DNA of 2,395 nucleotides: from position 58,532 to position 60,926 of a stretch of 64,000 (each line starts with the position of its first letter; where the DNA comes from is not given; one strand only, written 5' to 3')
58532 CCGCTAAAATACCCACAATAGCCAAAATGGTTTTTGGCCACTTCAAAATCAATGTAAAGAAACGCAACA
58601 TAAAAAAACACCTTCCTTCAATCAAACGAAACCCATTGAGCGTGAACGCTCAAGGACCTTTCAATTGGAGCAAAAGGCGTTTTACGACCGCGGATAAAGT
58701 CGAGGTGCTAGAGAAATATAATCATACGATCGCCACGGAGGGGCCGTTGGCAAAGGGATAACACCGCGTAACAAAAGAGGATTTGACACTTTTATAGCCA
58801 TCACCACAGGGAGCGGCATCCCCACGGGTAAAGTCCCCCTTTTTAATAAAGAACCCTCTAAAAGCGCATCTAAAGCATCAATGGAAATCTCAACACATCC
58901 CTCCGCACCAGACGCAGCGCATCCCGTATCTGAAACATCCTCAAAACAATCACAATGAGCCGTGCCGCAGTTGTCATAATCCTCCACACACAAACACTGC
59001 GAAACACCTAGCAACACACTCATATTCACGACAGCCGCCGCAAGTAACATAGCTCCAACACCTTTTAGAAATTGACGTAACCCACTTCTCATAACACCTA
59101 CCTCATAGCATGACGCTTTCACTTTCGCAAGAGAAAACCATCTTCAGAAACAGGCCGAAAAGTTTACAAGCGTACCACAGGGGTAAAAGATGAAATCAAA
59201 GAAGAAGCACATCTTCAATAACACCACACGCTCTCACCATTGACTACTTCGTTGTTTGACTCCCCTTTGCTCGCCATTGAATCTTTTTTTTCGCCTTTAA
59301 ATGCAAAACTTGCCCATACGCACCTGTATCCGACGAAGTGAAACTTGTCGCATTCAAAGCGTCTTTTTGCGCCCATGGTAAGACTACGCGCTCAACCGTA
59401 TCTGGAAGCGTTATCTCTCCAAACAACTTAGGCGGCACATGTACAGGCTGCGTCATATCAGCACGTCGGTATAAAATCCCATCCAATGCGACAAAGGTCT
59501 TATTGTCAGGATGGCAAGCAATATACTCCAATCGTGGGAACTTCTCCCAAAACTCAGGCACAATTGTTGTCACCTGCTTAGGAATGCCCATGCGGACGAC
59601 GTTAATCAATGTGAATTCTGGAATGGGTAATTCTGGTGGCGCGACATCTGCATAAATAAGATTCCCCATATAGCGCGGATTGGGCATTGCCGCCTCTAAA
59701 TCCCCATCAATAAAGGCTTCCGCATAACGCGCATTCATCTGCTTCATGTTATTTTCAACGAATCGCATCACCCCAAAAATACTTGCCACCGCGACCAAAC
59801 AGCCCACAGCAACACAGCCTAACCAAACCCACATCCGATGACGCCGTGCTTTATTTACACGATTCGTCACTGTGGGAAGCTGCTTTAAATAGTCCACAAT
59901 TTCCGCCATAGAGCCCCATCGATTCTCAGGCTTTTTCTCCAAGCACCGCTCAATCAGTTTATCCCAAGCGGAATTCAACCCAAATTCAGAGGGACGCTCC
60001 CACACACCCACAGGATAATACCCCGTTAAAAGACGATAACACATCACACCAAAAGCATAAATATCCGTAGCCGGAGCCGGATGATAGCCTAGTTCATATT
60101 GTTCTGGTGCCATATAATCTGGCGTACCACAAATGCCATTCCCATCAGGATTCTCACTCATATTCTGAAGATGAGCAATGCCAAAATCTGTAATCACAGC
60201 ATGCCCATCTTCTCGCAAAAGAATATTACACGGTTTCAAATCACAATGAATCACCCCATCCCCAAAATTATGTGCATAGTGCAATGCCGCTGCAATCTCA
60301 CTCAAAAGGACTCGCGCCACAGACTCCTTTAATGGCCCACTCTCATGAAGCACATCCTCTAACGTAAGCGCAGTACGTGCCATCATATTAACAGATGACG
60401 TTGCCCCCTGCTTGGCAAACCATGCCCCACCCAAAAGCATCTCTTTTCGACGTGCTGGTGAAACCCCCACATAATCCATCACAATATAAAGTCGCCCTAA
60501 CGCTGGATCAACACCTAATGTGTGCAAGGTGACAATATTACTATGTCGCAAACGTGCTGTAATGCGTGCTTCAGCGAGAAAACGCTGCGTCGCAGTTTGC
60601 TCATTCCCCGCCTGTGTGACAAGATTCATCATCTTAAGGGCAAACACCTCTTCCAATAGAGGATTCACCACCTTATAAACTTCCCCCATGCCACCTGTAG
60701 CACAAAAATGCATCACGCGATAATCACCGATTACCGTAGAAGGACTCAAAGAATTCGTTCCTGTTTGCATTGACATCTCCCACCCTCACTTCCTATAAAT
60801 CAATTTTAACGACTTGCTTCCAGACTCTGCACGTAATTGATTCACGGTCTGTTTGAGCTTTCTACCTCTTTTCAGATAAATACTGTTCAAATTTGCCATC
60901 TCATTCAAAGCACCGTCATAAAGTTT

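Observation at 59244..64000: Receptor-like Ser/Thr kinase with an LRR-derived ectodomain, co-transcribed with a giant LRR protein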

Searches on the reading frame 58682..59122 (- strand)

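Call 3: search_protein_families(library=pfam, proteins=[window:58682-59122:-], max_evalue=0.1)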
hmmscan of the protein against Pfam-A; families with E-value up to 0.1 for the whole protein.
window:58682-59122:- (146 aa): 0 families

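Call 4: search_protein_families(library=ncbifam, proteins=[window:58682-59122:-], max_evalue=0.1)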
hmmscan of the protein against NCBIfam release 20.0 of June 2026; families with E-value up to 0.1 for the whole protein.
window:58682-59122:- (146 aa): 1 family
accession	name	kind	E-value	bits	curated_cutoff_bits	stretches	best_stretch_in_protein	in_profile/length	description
TIGR01409.1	TAT_signal_seq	domain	0.098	13.1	16.7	1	16-36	4-22/29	twin-arginine translocation signal domain-containing protein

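Call 70: search_protein_families(library=padloc, proteins=[window:58682-59122:-], max_evalue=0.001)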
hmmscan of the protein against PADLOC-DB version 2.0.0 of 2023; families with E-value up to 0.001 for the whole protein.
window:58682-59122:- (146 aa): 0 families

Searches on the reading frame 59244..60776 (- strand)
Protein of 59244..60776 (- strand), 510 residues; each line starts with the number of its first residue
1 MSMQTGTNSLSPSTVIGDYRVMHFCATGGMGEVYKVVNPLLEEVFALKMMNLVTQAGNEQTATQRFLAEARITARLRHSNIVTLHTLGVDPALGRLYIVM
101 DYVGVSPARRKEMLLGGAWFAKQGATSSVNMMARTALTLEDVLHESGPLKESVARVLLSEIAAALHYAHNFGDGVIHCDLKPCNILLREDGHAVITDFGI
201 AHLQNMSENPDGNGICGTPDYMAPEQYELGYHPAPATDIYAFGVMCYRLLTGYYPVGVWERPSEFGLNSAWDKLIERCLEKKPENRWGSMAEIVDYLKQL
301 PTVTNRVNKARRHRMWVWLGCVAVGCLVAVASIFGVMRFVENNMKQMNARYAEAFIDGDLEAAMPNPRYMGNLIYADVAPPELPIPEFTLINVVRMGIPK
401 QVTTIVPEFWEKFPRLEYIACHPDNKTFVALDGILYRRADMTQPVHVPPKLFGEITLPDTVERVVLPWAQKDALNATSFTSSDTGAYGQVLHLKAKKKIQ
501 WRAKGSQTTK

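Call 3: search_protein_families(library=pfam, proteins=[window:59244-60776:-], max_evalue=0.1)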
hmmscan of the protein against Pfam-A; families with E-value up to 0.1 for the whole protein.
window:59244-60776:- (510 aa): 6 families
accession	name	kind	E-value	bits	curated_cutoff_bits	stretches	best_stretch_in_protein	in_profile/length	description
PF00069.31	Pkinase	-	5.5e-39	134.6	31.7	1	27-288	9-253/263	Protein kinase domain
PF07714.23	PK_Tyr_Ser-Thr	-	4e-18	66.1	23.1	1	42-256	28-205/258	Protein tyrosine and serine/threonine kinase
PF03109.22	ABC1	-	2.2e-05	24.2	22.9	1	154-202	167-215/244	ABC1 atypical kinase-like domain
PF01636.29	APH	-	0.0034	17.6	23.2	1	143-204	142-200/239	Phosphotransferase enzyme family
PF06293.20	Kdo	-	0.01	15.7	21.3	1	139-198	105-166/207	Lipopolysaccharide kinase (Kdo/WaaP) family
PF01163.29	RIO1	-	0.075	13.1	22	0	172-199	123-149/187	RIO domain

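Call 4: search_protein_families(library=ncbifam, proteins=[window:59244-60776:-], max_evalue=0.1)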
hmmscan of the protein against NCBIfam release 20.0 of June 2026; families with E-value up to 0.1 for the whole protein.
window:59244-60776:- (510 aa): 18 families
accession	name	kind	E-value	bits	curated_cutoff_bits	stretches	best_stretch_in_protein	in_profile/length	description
NF033483.0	PknB_PASTA_kin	equivalog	7.2e-48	164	450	2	138-255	93-207/563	Stk1 family PASTA domain-containing Ser/Thr kinase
NF047741.1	antiphage_MADS6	equivalog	2.9e-30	105.4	460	2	143-308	289-468/612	methylation-associated defense system protein kinase MAD6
NF052427.1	StpK7MSMEG_1200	equivalog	3.2e-29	101.9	900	2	137-315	92-284/601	serine/threonine protein kinase StpK7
NF009651.0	PRK13184.1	equivalog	8.7e-24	83.5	839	1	17-255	2-230/932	serine/threonine-protein kinase PknD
TIGR03903.1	TOMM_kin_cyc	equivalog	7.7e-20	70.4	705.75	2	137-253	64-186/1267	TOMM system kinase/cyclase fusion protein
NF053615.1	SerThrKinAfsKStmc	equivalog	1.3e-16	60.5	1300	1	136-255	96-212/809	protein serine/threonine kinase AfsK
NF038150.1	lanthi_synth_IV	equivalog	3.3e-16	58.8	650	1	138-312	287-451/851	class IV lanthionine synthetase LanL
NF033442.0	BREX_PglW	equivalog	4.2e-11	41.3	990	2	52-202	541-661/1391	BREX system serine/threonine kinase PglW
NF011463.0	PRK14879.1-4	equivalog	1.2e-06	28.1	188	1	152-208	114-167/237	Kae1-associated kinase Bud32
TIGR03724.2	arch_bud32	equivalog_domain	2.2e-06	27.3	125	1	136-208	69-138/193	KEOPS complex kinase/ATPase Bud32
NF038151.1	lanthi_synth_III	equivalog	4e-06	25.5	575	1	157-256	341-429/833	class III lanthionine synthetase LanKC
NF043056.1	T4SS_LegK1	equivalog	4.4e-06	25.6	550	1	173-244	208-278/516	Dot/Icm T4SS effector kinase LegK1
TIGR01982.1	UbiB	equivalog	0.00025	19.7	487.55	1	157-201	259-303/436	2-polyprenylphenol 6-hydroxylase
NF011462.0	PRK14879.1-3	equivalog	0.0006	19.6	174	1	149-208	79-135/192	Kae1-associated kinase Bud32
NF007174.0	PRK09605.1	equivalog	0.0011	17.5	447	1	147-209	421-481/535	bifunctional N(6)-L-threonylcarbamoyladenine synthase/serine/threonine protein kinase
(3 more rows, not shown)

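Call 15: find_homologous_proteins(query=window:59244-60776:-, region=340-510, max_evalue=0.01)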
Query window:59244-60776:-, residues 340-510 (171 aa): 1 proteins with E <= 0.01 among 196 candidates.
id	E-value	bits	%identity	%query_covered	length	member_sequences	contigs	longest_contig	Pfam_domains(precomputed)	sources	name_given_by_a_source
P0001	1.4e-101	355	93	100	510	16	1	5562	PF07714.24,PF00069.32,PF03109.23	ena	-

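Call 17: find_related_loci(query=window:59244-60776:-, collection=genome_contigs, flank=10000)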
Query window:59244-60776:- (510 aa) in genome_contigs; peptide patterns used: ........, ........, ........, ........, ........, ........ (x = any residue, [..] = any of these).
94 stretches matched a pattern; 37 encode a relative of the query (tblastn E <= 1e-3); 37 distinct loci.
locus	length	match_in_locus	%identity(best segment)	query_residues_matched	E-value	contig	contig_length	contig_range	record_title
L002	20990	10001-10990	28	6-344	2e-29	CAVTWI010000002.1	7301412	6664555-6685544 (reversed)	MAG: Bryobacterales bacterium isolate MFD09671.bin.2.104 genome assembly, contig: contig_3048, whole genome shotgun sequ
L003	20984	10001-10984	29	6-344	2e-29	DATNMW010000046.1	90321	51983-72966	MAG TPA_asm: Bryobacteraceae bacterium isolate SMAG_U11489 k141_326943, whole genome shotgun sequence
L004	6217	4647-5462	32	15-300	2e-29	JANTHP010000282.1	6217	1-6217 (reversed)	MAG: Anaerolineae bacterium isolate bin30017 c_000000002364, whole genome shotgun sequence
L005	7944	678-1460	31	8-290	6e-28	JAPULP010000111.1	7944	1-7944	MAG: Gemmatimonadetes bacterium isolate KW1-S21_193 KW1-S21_193_cg111, whole genome shotgun sequence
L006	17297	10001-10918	29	6-317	3e-27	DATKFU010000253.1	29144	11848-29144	MAG TPA_asm: Bryobacteraceae bacterium isolate SMAG_U14533 k141_535170, whole genome shotgun sequence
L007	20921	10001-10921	30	13-336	5e-27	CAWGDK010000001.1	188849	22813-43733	MAG: uncultured Gemmatimonadales bacterium isolate MFD02242.bin.2.247 genome assembly, contig: contig_12257, whole genom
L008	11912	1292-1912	32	15-255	4e-26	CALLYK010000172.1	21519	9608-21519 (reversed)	MAG TPA_asm: uncultured Isosphaeraceae bacterium isolate SRR1772176_bin.0_CONCOCT_v1.1_MAG genome assembly, contig: ERZ7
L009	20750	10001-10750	31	17-287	3e-25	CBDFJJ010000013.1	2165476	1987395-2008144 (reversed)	MAG: Gemmatimonadales bacterium isolate cc5d84ec-392c-4d77-a455-882139ed0c07 genome assembly, contig: contig_13, whole g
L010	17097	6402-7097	32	4-260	8e-25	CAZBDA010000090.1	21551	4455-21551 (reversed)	MAG TPA_asm: uncultured Rickettsiales bacterium isolate binchicken_co141_137 genome assembly, contig: NODE_10715_length_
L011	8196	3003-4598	29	16-300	1e-24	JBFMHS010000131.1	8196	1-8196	MAG: Pseudomonadota bacterium isolate MAG330 MAG330_131, whole genome shotgun sequence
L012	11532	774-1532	31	28-297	1e-24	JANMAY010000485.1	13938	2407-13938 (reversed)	MAG: Gemmatimonadaceae bacterium isolate OTE_1_metabat_460 OTE_1_k141_339023, whole genome shotgun sequence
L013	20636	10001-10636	35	6-255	2e-22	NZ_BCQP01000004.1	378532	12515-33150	Actinomadura chibensis NBRC 106107, whole genome shotgun sequence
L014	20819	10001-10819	32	6-300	3e-22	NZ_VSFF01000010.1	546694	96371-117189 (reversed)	Actinomadura syzygii strain GKU157 NODE_10_length_546694_cov_49.730580, whole genome shotgun sequence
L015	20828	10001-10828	30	14-301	8e-22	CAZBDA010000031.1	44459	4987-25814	MAG TPA_asm: uncultured Rickettsiales bacterium isolate binchicken_co141_137 genome assembly, contig: NODE_3619_length_4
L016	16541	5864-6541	31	23-287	8e-20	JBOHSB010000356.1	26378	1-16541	MAG: Gemmatimonadales bacterium isolate TC-S_metawrap_bin.265 k127_3208196, whole genome shotgun sequence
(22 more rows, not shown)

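Call 70: search_protein_families(library=padloc, proteins=[window:59244-60776:-], max_evalue=0.001)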
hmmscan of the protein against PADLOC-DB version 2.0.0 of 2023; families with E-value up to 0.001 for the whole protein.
window:59244-60776:- (510 aa): 34 families (the best 25 are shown)
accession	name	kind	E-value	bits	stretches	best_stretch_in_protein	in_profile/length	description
PDLC04042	PD-T4-6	-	1.1e-51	174.3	2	129-256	86-212/292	-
PDLC04138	mad6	-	9.7e-49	164.8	2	138-300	138-313/659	mads_6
PDLC04053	PD-T4-6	-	1.4e-48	163.9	2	136-300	93-271/311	-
PDLC04047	PD-T4-6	-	4.7e-45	152.1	2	138-256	97-212/327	-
PDLC04054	PD-T4-6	-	2.3e-42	143.6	2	138-256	97-213/347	-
PDLC04043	PD-T4-6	-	5.2e-42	142.4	2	137-256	100-217/452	-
PDLC04061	PD-T4-6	-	9.6e-42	142.1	2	138-255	106-222/510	-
PDLC04060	PD-T4-6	-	1.2e-41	141.1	2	138-255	94-208/486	-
PDLC04057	PD-T4-6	-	1.8e-41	140.6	2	136-256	92-210/443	-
PDLC04039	PD-T4-6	-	4.6e-40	136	2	138-256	100-215/458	-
PDLC04041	PD-T4-6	-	8.2e-40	135.4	2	138-300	115-293/443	-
PDLC04048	PD-T4-6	-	7.6e-35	118.9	2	135-255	94-211/354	-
PDLC04050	PD-T4-6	-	4.9e-33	112.7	2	152-255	163-265/480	-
PDLC04064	PD-T4-6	-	3.4e-31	106.5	2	138-255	106-219/369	-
PDLC04052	PD-T4-6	-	3.4e-29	100.4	2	122-255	83-215/496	-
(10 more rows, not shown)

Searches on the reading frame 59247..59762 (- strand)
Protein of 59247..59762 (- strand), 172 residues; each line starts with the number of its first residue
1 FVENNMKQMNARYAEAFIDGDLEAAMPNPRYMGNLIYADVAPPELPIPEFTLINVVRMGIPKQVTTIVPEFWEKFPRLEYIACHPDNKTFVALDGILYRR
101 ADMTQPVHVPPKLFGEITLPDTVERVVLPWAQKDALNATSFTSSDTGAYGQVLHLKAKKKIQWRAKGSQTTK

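Call 6: search_protein_families(library=pfam, proteins=[window:59247-59762:-], max_evalue=10)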
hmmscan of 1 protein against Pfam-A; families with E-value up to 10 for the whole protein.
seq(172 aa): 0 families

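Call 26: search_protein_representatives(protein=window:59247-59759:-)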
Query: 171 residues. Proteins with E-value up to 0.001 (for the whole library): 1397; up to 1e-10: 175; up to 1e-30: 6. The best 150 are listed.
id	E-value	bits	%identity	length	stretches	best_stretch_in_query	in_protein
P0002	1.1e-65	237.0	29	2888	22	56-125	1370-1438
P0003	1.2e-33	132.8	31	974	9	64-125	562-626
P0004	5.2e-32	127.4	31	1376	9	70-140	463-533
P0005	6.6e-32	127.0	89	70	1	102-171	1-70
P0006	7.9e-32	126.8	29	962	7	57-143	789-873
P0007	3.4e-31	124.7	32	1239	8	54-124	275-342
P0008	1.1e-30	123.1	29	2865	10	54-125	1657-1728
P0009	4.0e-28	114.7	29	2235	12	61-127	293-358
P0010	5.5e-27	111.0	32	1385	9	54-145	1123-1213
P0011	4.4e-26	108.1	30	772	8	52-123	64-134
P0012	1.3e-25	106.6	29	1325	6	53-130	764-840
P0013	4.4e-25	104.9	33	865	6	53-125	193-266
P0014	5.3e-24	101.3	30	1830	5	55-124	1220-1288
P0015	9.0e-24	100.6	26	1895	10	51-124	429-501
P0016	1.8e-23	99.6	34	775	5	53-127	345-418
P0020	5.1e-22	94.9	39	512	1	14-162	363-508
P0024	6.3e-21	91.3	33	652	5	56-126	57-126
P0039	1.0e-17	80.9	45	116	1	58-166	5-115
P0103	6.3e-13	65.3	29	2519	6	53-141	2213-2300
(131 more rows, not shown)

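Call 27: search_protein_families(library=pfam, proteins=[P0003, P0004, P0006, P0007, P0011, P0013, P0020, P0039, P0024], max_evalue=0.001)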
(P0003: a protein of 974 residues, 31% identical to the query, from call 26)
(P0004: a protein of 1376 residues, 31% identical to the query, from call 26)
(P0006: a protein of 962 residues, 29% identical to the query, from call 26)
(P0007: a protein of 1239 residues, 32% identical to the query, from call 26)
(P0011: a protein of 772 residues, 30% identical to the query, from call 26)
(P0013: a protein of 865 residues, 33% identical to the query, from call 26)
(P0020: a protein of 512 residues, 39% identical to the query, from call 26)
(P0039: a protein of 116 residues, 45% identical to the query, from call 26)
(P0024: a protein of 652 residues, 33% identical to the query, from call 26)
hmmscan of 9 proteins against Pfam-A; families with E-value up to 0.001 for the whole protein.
P0003 (974 aa): 2 families
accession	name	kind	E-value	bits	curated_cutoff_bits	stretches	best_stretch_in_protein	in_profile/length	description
PF13306.12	LRR_5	-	1.5e-49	167.5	27.7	3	616-691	38-108/127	BspA type Leucine rich repeat region (6 copies)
PF13855.12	LRR_8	-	6.3e-10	39.1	27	0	644-670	11-37/61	Leucine rich repeat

P0004 (1376 aa): 3 families
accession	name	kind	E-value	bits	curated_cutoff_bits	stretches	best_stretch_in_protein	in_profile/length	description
PF13306.12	LRR_5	-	2.1e-179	587.3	27.7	11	1207-1335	1-126/127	BspA type Leucine rich repeat region (6 copies)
PF13855.12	LRR_8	-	4.2e-23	81.3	27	0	150-194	10-55/61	Leucine rich repeat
PF20125.4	DUF6515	-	0.00073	19.9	24.9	0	914-953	52-91/179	Family of unknown function (DUF6515)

P0006 (962 aa): 4 families
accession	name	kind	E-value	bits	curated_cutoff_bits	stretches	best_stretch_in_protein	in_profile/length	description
PF13306.12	LRR_5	-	9.3e-191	624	27.7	9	334-447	2-112/127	BspA type Leucine rich repeat region (6 copies)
PF13855.12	LRR_8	-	2.6e-26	91.6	27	0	141-185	12-57/61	Leucine rich repeat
PF00659.24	POLO_box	-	5.7e-09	36.3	23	0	455-479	15-38/61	POLO box duplicated region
PF05725.18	FNIP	-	8e-07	29.5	21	0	396-427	9-39/44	FNIP Repeat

P0007 (1239 aa): 2 families
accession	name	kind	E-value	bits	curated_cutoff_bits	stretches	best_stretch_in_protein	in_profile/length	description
PF13306.12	LRR_5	-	8.8e-121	397.8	27.7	9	674-788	16-123/127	BspA type Leucine rich repeat region (6 copies)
PF00659.24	POLO_box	-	4e-09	36.8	23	0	1155-1178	15-37/61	POLO box duplicated region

P0011 (772 aa): 3 families
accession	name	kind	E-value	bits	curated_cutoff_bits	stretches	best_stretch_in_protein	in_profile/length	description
PF13306.12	LRR_5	-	2.1e-96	319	27.7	5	126-224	15-110/127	BspA type Leucine rich repeat region (6 copies)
PF13855.12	LRR_8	-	2.8e-20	72.3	27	0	580-619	16-56/61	Leucine rich repeat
PF04198.19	Sugar-bind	-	4.4e-06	26.5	27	0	453-504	195-247/257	Putative sugar-binding domain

P0013 (865 aa): 2 families
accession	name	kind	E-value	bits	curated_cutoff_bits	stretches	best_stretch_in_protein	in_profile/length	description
PF13306.12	LRR_5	-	8.1e-95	313.9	27.7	5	349-472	2-126/127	BspA type Leucine rich repeat region (6 copies)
PF08239.17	SH3_3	-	1.2e-08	35.5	27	1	57-116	2-53/54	Bacterial SH3 domain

P0020 (512 aa): 3 families
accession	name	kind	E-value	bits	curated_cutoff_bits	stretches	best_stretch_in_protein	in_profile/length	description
PF00069.31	Pkinase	-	2.8e-38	132.2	31.7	1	22-259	5-198/263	Protein kinase domain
PF07714.23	PK_Tyr_Ser-Thr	-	5.4e-19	68.9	23.1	1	44-257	31-204/258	Protein tyrosine and serine/threonine kinase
PF03109.22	ABC1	-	0.00026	20.6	22.9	1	172-203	185-216/244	ABC1 atypical kinase-like domain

P0039 (116 aa): 0 families

P0024 (652 aa): 4 families
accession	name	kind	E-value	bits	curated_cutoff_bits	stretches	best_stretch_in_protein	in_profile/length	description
PF13306.12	LRR_5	-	5.1e-41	140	27.7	2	180-280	15-113/127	BspA type Leucine rich repeat region (6 copies)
PF13855.12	LRR_8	-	5.7e-10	39.3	27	0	233-276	13-57/61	Leucine rich repeat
PF00404.24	Dockerin_1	-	1.4e-08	35.2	22.9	1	579-633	1-55/57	Dockerin type I domain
PF20125.4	DUF6515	-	0.00057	20.2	24.9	0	329-452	59-170/179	Family of unknown function (DUF6515)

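Call 84: search_protein_families(library=pfam, proteins=[P0103], max_evalue=0.0001)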
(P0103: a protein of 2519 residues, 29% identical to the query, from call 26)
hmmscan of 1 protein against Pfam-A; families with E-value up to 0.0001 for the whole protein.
P0103 (2519 aa): 7 families
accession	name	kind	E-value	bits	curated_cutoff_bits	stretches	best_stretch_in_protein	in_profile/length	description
PF13306.12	LRR_5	-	6.3e-282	918.7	27.7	15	871-995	2-123/127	BspA type Leucine rich repeat region (6 copies)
PF00069.31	Pkinase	-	2.3e-48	165.3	31.7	1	48-299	1-255/263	Protein kinase domain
PF07714.23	PK_Tyr_Ser-Thr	-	2.1e-38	132.6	23.1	1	49-302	2-254/258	Protein tyrosine and serine/threonine kinase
PF13855.12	LRR_8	-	3.1e-17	62.5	27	0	1984-2028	12-57/61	Leucine rich repeat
PF03109.22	ABC1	-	1.3e-07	31.5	22.9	0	124-196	146-217/244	ABC1 atypical kinase-like domain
PF01636.29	APH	-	2.1e-06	28.1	23.2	0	155-193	158-197/239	Phosphotransferase enzyme family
PF08758.17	Cadherin_pro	-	2.2e-05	25.1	23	0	2377-2413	25-61/90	Cadherin prodomain like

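Call 85: list_cluster_members(proteins=[P0103, P0020])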
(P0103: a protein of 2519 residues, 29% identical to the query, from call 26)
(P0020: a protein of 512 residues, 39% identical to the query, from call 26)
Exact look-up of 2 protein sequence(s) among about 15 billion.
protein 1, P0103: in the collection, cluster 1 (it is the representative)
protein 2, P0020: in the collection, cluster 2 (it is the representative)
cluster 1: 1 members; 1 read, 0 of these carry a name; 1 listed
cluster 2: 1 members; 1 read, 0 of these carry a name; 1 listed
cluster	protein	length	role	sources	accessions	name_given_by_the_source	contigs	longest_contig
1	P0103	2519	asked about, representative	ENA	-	-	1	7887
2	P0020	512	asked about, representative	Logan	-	-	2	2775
